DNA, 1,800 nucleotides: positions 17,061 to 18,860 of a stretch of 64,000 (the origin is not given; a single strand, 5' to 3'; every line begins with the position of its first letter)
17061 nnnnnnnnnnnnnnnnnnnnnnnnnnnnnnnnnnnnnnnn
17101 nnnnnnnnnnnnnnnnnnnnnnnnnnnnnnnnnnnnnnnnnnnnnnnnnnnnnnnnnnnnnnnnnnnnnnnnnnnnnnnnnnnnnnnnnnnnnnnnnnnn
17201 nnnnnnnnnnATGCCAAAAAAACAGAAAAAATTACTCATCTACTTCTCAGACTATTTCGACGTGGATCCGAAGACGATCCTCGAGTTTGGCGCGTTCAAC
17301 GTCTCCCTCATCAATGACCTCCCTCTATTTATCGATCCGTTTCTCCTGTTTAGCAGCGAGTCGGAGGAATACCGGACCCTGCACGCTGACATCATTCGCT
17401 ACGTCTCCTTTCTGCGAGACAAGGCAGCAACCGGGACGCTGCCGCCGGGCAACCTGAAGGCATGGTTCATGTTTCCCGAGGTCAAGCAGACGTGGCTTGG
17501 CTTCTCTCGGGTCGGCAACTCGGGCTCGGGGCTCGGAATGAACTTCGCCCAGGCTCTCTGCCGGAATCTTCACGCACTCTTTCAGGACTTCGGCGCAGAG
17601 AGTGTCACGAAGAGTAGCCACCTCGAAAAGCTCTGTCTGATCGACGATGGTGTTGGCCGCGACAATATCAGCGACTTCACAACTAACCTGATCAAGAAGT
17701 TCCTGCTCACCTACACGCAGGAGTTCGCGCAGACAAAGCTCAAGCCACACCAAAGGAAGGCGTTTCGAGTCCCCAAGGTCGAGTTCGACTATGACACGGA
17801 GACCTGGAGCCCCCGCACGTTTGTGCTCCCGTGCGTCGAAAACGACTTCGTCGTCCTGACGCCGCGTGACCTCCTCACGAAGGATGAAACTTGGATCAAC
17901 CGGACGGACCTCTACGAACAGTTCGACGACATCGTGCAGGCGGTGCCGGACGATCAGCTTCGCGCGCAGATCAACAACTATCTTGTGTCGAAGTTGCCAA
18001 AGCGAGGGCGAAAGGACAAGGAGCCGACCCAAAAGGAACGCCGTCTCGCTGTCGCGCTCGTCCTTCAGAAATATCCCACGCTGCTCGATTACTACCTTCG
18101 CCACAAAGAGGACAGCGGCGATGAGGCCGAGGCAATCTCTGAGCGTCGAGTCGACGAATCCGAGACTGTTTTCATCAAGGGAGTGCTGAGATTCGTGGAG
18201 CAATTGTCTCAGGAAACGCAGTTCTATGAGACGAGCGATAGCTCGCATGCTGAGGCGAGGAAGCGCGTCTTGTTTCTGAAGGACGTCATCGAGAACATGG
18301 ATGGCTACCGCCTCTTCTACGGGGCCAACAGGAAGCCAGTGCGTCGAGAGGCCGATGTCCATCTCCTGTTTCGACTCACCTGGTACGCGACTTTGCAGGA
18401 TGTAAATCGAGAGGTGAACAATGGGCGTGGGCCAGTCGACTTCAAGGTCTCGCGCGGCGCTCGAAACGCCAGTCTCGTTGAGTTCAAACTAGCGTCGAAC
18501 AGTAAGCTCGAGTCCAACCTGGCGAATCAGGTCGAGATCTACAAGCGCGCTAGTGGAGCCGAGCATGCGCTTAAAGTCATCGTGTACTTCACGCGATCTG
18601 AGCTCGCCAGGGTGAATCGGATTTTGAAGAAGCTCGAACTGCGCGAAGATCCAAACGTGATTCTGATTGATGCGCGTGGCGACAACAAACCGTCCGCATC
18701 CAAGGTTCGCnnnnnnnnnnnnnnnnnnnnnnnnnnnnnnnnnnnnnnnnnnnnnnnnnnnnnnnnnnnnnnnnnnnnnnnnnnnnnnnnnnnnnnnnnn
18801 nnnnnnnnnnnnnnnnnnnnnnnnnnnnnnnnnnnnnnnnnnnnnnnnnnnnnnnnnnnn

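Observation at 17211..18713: Orphan 500-aa cargo protein with a C-terminal RecB-like PD-(D/E)xK nuclease signature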

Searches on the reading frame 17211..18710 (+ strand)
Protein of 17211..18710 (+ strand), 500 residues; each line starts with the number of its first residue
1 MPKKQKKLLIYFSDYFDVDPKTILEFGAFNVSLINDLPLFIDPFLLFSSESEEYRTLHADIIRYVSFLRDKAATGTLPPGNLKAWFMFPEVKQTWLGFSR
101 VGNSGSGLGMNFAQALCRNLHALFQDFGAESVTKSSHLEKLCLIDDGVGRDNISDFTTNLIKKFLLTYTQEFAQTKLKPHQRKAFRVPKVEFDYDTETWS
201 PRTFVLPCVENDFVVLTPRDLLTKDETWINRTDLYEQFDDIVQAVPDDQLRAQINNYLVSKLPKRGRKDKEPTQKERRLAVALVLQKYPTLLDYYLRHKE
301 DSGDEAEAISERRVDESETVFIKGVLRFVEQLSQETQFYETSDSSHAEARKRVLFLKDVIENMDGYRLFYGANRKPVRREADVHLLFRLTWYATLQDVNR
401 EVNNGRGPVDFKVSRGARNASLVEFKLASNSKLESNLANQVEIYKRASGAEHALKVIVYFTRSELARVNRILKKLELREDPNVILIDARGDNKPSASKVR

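Call 4: search_protein_families(library=pfam, proteins=[window:17211-18710:+], max_evalue=1)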
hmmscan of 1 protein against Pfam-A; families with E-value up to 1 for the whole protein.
window:17211-18710:+ (500 aa): 1 family
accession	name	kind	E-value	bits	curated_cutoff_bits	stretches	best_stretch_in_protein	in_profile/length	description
PF23634.1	PH_CERLI1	-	0.17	12.2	27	1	267-334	41-106/111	CERLI1-like PH domain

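Call 5: search_protein_families(library=padloc, proteins=[window:17211-18710:+], max_evalue=1)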
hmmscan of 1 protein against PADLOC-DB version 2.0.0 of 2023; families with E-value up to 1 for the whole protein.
window:17211-18710:+ (500 aa): 3 families
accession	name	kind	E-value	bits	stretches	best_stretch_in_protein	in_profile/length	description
PDLC04597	PDC-M36A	-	3.3e-21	73.7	1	29-257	23-246/457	-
PDLC04598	PDC-M36A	-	0.0015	16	1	146-238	7-98/330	-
PDLC04559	PDC-M28B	-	0.02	12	1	466-489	256-279/438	-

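Call 6: search_protein_families(library=ncbifam, proteins=[window:17211-18710:+], max_evalue=1)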
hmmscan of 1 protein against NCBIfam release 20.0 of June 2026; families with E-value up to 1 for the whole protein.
window:17211-18710:+ (500 aa): 1 family
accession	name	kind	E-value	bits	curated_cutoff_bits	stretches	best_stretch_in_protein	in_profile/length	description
NF041081.1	prot_lys_mtase_Arch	equivalog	0.16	12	200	1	132-205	53-122/142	protein-lysine N-methyltransferase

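Call 7: search_solved_structures(query=window:17211-18710:+, max_evalue=10)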
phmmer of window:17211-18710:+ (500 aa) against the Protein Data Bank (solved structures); distinct sequences matched with E-value up to 10: 0.

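Call 15: find_homologous_proteins(query=window:17211-18710:+)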
Query window:17211-18710:+ (500 aa): 6821 proteins with E <= 0.001 among 8000 candidates; the best 120 are listed.
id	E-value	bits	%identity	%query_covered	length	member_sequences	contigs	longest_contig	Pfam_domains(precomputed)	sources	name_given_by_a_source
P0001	0.0e+0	1127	100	100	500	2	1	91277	PF28130.1,PF28123.1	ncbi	-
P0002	2.6e-211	721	64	100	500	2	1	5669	PF28130.1,PF28123.1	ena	-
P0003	4.6e-206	703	63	100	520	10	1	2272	PF28130.1,PF28123.1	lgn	-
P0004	3.7e-202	690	63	98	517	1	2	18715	PF28130.1,PF28123.1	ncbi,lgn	-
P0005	8.0e-201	686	62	98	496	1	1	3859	PF28130.1,PF28123.1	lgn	-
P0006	5.7e-200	683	63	100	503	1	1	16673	PF28130.1,PF28123.1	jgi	jgi:hypothetical protein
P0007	9.7e-200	682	62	99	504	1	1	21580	PF28130.1,PF28123.1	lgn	-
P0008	3.1e-199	681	63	99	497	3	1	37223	PF28130.1,PF28123.1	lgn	-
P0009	1.6e-198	678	61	100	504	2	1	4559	PF28130.1,PF28123.1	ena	-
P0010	2.1e-198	678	60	98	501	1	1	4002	PF28130.1,PF28123.1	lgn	-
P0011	8.3e-198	676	62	100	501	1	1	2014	PF28130.1,PF28123.1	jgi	jgi:hypothetical protein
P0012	2.1e-197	675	60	100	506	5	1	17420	PF28130.1,PF28123.1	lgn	-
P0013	3.8e-197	674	62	100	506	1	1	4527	PF28130.1,PF28123.1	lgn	-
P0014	6.0e-197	673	62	100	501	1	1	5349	PF28130.1,PF28123.1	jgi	jgi:hypothetical protein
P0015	8.6e-197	673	60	99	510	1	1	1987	PF28130.1,PF28123.1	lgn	-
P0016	2.1e-196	672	61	99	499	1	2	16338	PF28130.1,PF28123.1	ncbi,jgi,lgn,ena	jgi:hypothetical protein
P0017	2.8e-195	668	61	98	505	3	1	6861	PF28130.1,PF28123.1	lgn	-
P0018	4.6e-195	667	61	99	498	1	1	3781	PF28130.1,PF28123.1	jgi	jgi:hypothetical protein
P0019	1.3e-194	666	62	98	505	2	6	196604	PF28130.1,PF28123.1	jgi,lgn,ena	jgi:hypothetical protein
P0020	5.5e-194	663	61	100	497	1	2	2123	PF28130.1,PF28123.1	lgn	-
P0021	2.4e-193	661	60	100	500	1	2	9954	PF28130.1,PF28123.1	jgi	jgi:hypothetical protein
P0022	3.9e-193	661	67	88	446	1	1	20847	PF28130.1,PF28123.1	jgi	jgi:hypothetical protein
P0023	6.6e-193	660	61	99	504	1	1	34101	PF28130.1,PF28123.1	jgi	jgi:hypothetical protein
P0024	8.2e-193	660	59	100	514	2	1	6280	PF28130.1,PF28123.1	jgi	jgi:hypothetical protein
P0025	3.0e-192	658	60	98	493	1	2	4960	PF28130.1,PF28123.1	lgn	-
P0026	4.3e-192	657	61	100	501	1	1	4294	PF28130.1,PF28123.1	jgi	jgi:hypothetical protein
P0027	1.8e-191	655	60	98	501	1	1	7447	PF28130.1,PF28123.1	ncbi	-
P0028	7.8e-191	653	60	98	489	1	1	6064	PF28130.1,PF28123.1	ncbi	-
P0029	2.0e-189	648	59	100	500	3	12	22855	PF28130.1,PF28123.1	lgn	-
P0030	1.0e-188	646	57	100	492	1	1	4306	PF28130.1,PF28123.1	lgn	-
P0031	8.4e-188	643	60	98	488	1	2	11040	PF28130.1,PF28123.1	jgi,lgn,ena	-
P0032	8.9e-188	643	59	98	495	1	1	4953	PF28130.1,PF28123.1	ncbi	-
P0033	1.1e-187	643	59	98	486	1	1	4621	PF28130.1,PF28123.1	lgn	-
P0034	1.3e-187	643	58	100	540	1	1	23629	PF28130.1,PF28123.1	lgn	-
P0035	1.9e-187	642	60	97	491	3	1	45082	PF28130.1,PF28123.1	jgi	jgi:hypothetical protein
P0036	2.2e-187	642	60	98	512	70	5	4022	PF28130.1,PF28123.1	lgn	-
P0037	2.7e-187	641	59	98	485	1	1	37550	PF28130.1,PF28123.1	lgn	-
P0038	3.1e-187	641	59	98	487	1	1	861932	PF28130.1,PF28123.1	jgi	jgi:hypothetical protein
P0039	5.9e-187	640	58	98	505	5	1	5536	PF28130.1,PF28123.1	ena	-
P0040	6.6e-187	640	60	98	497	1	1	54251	PF28130.1,PF28123.1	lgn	-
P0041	1.7e-186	639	59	98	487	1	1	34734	PF28130.1,PF28123.1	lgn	-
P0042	1.8e-186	639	58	98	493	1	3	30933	PF28130.1,PF28123.1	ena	-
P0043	2.5e-186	638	59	99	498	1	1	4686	PF28130.1,PF28123.1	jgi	jgi:hypothetical protein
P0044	2.6e-186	638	58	98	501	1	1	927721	PF28130.1,PF28123.1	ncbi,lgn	-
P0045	5.7e-186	637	59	98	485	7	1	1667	PF28130.1,PF28123.1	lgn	-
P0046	6.7e-186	637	58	98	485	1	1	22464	PF28130.1,PF28123.1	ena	-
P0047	7.1e-186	637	57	98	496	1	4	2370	PF28130.1,PF28123.1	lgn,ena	-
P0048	7.8e-186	637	57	99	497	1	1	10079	PF28130.1,PF28123.1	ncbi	-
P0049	9.6e-186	636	60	98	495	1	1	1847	PF28130.1,PF28123.1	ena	-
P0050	1.1e-185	636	59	98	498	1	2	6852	PF28130.1,PF28123.1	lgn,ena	-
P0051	1.2e-185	636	59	98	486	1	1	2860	PF28130.1,PF28123.1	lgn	-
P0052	1.5e-185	636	57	98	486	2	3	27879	PF28130.1,PF28123.1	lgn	-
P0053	1.7e-185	636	59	98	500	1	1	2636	PF28130.1,PF28123.1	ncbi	-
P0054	1.7e-185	635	58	98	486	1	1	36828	PF28130.1,PF28123.1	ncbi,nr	ncbi:MAG: hypothetical protein KDI79_08475 [Anaerolineae bacterium]|nr:hypothetical protein [Anaerol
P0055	1.8e-185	635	58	99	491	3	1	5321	PF28130.1,PF28123.1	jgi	jgi:hypothetical protein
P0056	1.9e-185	635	58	98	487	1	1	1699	PF28130.1,PF28123.1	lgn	-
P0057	2.1e-185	635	57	100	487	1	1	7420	PF28130.1,PF28123.1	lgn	-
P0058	2.5e-185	635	57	98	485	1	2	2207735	PF28130.1,PF28123.1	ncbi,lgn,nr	ncbi:MAG: hypothetical protein HY751_13825 [Nitrospinae bacterium]|nr:hypothetical protein [Nitrospi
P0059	3.0e-185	635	60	98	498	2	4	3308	PF28130.1,PF28123.1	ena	-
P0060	3.5e-185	634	60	100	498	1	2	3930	PF28130.1,PF28123.1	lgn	-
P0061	6.2e-185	634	58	98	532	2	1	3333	PF28130.1,PF28123.1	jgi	jgi:hypothetical protein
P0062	7.3e-185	633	60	98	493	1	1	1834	PF28130.1,PF28123.1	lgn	-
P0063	1.2e-184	633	59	98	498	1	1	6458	PF28130.1,PF28123.1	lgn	-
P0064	1.4e-184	632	57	98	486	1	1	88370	PF28130.1,PF28123.1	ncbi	-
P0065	1.6e-184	632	59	98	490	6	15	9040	PF28130.1,PF28123.1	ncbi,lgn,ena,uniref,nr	ncbi:hypothetical protein SE17_04820 [Kouleothrix aurantiaca]|uniref:Coiled-coil protein n=1 Tax=Kou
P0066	1.6e-184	632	59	98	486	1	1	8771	PF28130.1,PF28123.1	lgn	-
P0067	2.2e-184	632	58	98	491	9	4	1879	PF28130.1,PF28123.1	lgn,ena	-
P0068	2.6e-184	632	58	99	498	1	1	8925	PF28130.1,PF28123.1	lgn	-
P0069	2.7e-184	632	58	99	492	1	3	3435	PF28130.1,PF28123.1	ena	-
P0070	2.9e-184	631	57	99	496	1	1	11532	PF28130.1,PF28123.1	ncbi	-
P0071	3.1e-184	631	57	100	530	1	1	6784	PF28130.1,PF28123.1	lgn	-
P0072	3.2e-184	631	58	100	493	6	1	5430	PF28130.1,PF28123.1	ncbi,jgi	jgi:hypothetical protein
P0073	3.2e-184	631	58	98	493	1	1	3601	PF28130.1,PF28123.1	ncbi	-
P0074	3.8e-184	631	59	98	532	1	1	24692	PF28130.1,PF28123.1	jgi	jgi:hypothetical protein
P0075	5.1e-184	631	56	98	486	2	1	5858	PF28130.1,PF28123.1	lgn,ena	-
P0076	6.5e-184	630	57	99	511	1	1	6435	PF28130.1,PF28123.1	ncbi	-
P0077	8.2e-184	630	58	98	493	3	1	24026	PF28130.1,PF28123.1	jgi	jgi:hypothetical protein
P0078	8.9e-184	630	57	99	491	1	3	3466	PF28130.1,PF28123.1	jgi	-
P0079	9.3e-184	630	56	98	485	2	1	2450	PF28130.1,PF28123.1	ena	-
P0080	9.4e-184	630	56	98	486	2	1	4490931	PF28130.1,PF28123.1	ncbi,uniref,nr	ncbi:hypothetical protein HNO52_03160 [Billgrantia diversa]|uniref:hypothetical protein n=1 Tax=Halo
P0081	9.4e-184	630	59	98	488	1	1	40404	PF28130.1,PF28123.1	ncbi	ncbi:MAG: hypothetical protein ACR2JY_04540 [Chloroflexota bacterium]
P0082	1.2e-183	629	59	98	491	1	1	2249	PF28130.1,PF28123.1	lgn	-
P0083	1.3e-183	629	57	98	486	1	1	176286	PF28130.1,PF28123.1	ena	-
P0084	1.3e-183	629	58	98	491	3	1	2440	PF28130.1,PF28123.1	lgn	-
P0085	1.5e-183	629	56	100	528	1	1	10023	PF28130.1,PF28123.1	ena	-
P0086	1.6e-183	629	57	98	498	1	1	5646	PF28130.1,PF28123.1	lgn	-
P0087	1.7e-183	629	57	98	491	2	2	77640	PF28130.1,PF28123.1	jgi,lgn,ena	jgi:hypothetical protein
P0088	1.8e-183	629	57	98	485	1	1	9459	PF28130.1,PF28123.1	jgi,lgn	-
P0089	2.1e-183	629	57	98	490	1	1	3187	PF28130.1,PF28123.1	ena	-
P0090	2.9e-183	628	58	99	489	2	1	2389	PF28130.1,PF28123.1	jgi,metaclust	metaclust:\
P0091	3.2e-183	628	57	98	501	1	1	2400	PF28130.1,PF28123.1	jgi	jgi:hypothetical protein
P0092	3.3e-183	628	58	98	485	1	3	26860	PF28130.1,PF28123.1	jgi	jgi:hypothetical protein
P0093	3.5e-183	628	58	99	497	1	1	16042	PF28130.1,PF28123.1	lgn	-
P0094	3.7e-183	628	59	98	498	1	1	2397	PF28130.1,PF28123.1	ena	-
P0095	4.4e-183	628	58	97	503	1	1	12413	PF28130.1,PF28123.1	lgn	-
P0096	4.4e-183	628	59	98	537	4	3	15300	PF28130.1,PF28123.1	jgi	jgi:hypothetical protein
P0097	4.7e-183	627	58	97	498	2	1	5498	PF28130.1,PF28123.1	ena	-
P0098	4.8e-183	627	56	98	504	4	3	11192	PF28130.1,PF28123.1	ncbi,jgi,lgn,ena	-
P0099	4.9e-183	627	57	99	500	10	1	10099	PF28130.1,PF28123.1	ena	-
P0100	5.2e-183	627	57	98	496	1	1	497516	PF28130.1,PF28123.1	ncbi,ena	-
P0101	5.3e-183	627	56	98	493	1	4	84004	PF28130.1,PF28123.1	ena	-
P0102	5.3e-183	627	59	98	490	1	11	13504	PF28130.1,PF28123.1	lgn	-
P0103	5.6e-183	627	58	98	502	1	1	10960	PF28130.1,PF28123.1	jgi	jgi:hypothetical protein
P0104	7.0e-183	627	57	98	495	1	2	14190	PF28130.1,PF28123.1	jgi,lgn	jgi:hypothetical protein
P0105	7.1e-183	627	58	98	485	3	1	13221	PF28130.1,PF28123.1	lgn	-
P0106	7.1e-183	627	57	98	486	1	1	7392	PF28130.1,PF28123.1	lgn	-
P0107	7.8e-183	627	59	99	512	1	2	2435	PF28130.1,PF28123.1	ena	-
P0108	8.1e-183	627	59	98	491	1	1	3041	PF28130.1,PF28123.1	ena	-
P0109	8.3e-183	627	56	98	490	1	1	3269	PF28130.1,PF28123.1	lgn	-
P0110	9.3e-183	626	57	99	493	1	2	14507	PF28130.1,PF28123.1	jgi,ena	-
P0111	9.9e-183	626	56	98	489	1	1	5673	PF28130.1,PF28123.1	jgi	jgi:hypothetical protein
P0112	9.9e-183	626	57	98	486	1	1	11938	PF28130.1,PF28123.1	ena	-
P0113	1.0e-182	626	58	98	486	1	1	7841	PF28130.1,PF28123.1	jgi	jgi:hypothetical protein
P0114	1.1e-182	626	57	99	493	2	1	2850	PF28130.1,PF28123.1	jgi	-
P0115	1.2e-182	626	56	98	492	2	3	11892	PF28130.1,PF28123.1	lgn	-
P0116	1.2e-182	626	57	98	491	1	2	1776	PF28130.1,PF28123.1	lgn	-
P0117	1.3e-182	626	56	98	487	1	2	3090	PF28130.1,PF28123.1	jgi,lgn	jgi:hypothetical protein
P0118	1.4e-182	626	57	99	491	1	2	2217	PF28130.1,PF28123.1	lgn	-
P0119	1.4e-182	626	56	98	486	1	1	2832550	PF28130.1,PF28123.1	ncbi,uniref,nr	ncbi:hypothetical protein [Marinobacter sp. SS13-12]|uniref:hypothetical protein n=1 Tax=Marinobacte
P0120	1.5e-182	626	58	99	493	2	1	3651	PF28130.1,PF28123.1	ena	-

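Call 22: find_encoding_contigs(protein=P0001, flank=10000, max_places=3)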
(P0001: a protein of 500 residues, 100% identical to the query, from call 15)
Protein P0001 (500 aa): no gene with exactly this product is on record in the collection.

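Call 23: find_encoding_contigs(protein=P0058, flank=8000, max_places=2)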
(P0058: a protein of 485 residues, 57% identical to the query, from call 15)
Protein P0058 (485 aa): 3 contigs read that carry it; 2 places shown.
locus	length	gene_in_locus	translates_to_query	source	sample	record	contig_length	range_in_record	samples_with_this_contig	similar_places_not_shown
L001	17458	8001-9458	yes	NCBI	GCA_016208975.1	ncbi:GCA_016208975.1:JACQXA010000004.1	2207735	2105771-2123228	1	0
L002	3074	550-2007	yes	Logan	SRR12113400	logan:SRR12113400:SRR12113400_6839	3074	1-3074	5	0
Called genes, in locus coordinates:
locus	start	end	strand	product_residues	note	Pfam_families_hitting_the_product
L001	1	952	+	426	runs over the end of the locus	PF04326:SLFN_AlbA_2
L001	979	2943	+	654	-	PF01555:N6_N4_Mtase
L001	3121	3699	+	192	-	PF01936:NYN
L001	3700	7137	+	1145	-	PF04851:ResIII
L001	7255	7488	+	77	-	-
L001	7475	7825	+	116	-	PF02452:PemK_toxin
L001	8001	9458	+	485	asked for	PF28123:DUF8370, PF28130:DUF8371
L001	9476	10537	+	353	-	PF02661:Fic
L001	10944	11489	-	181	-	PF00156:Pribosyltran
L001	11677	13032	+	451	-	-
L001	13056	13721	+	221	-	PF00702:Hydrolase, PF12710:HAD, PF13419:HAD_2, PF13242:Hydrolase_like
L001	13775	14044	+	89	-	-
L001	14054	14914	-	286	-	PF00288:GHMP_kinases_N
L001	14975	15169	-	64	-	-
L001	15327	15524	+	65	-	PF08984:DUF1858 (faint), PF04405:ScdA_N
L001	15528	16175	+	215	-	-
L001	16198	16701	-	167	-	PF01661:Macro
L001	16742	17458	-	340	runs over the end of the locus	PF00288:GHMP_kinases_N, PF08544:GHMP_kinases_C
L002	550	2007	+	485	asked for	PF28123:DUF8370, PF28130:DUF8371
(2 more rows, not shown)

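Call 24: find_encoding_contigs(protein=P0080, flank=8000, max_places=2)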
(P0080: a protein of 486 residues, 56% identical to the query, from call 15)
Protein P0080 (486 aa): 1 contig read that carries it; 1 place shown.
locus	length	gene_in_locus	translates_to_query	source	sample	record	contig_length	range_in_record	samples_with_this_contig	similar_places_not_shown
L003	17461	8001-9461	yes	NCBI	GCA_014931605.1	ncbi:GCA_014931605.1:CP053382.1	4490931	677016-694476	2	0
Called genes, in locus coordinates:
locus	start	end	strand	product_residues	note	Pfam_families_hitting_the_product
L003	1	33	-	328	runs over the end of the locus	PF03401:TctC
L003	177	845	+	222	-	PF00072:Response_reg, PF00486:Trans_reg_C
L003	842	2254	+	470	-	PF08521:2CSK_N, PF26769:HAMP_PhoQ, PF00512:HisKA, PF02518:HATPase_c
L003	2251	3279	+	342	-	PF01547:SBP_bac_1, PF03466:LysR_substrate (faint), PF13531:SBP_bac_11, PF13416:SBP_bac_8, PF13343:SBP_bac_6 (faint)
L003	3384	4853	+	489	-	PF00478:IMPDH, PF01070:FMN_dh (weak), PF00571:CBS, PF03060:NMO (weak)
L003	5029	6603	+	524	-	PF00117:GATase, PF06508:QueC (faint), PF07722:Peptidase_C26, PF02540:NAD_synthase, PF03054:tRNA_Me_trans (faint), PF00958:GMP_synt_C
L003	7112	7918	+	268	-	-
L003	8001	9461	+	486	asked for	PF28123:DUF8370, PF28130:DUF8371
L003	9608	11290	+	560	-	PF13489:Methyltransf_23, PF08241:Methyltransf_11, PF08242:Methyltransf_12, PF13649:Methyltransf_25, PF13395:HNH_4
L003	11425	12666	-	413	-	PF01266:DAO, PF02558:ApbA (faint), PF07992:Pyr_redox_2 (faint), PF13450:NAD_binding_8 (weak), PF13454:NAD_binding_9 (faint), PF13738:Pyr_redox_3 (faint)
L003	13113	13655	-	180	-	PF13328:HD_4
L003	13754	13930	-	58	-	PF06945:DUF1289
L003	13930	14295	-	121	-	-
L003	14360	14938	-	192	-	PF13371:TPR_9 (weak)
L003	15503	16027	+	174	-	-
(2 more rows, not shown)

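Call 25: find_encoding_contigs(protein=P0019, flank=8000, max_places=2)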
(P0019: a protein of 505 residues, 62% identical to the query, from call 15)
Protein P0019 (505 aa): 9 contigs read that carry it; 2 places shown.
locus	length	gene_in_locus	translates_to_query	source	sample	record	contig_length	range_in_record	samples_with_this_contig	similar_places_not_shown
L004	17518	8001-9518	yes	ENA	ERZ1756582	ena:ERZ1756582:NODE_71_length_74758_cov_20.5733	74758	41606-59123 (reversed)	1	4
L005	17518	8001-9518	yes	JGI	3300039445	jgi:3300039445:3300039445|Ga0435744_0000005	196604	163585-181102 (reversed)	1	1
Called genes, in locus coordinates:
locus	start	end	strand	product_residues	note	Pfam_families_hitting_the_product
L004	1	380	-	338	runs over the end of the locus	-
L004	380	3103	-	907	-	PF04465:DUF499 (weak)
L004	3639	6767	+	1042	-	PF02384:N6_Mtase, PF20473:MmeI_Mtase (weak), PF07669:Eco57I, PF02384:N6_Mtase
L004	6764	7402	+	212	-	-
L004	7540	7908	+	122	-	-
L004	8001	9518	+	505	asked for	PF28123:DUF8370, PF28130:DUF8371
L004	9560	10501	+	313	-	-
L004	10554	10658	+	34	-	-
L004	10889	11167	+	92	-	-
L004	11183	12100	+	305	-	-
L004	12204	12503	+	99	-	-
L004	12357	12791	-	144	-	-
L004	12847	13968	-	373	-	PF14659:Phage_int_SAM_3, PF00589:Phage_integrase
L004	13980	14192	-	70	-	PF12728:HTH_17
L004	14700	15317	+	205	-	-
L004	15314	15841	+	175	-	-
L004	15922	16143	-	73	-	-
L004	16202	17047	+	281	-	PF13814:Replic_Relax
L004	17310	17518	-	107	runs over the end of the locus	-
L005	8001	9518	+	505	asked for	PF28123:DUF8370, PF28130:DUF8371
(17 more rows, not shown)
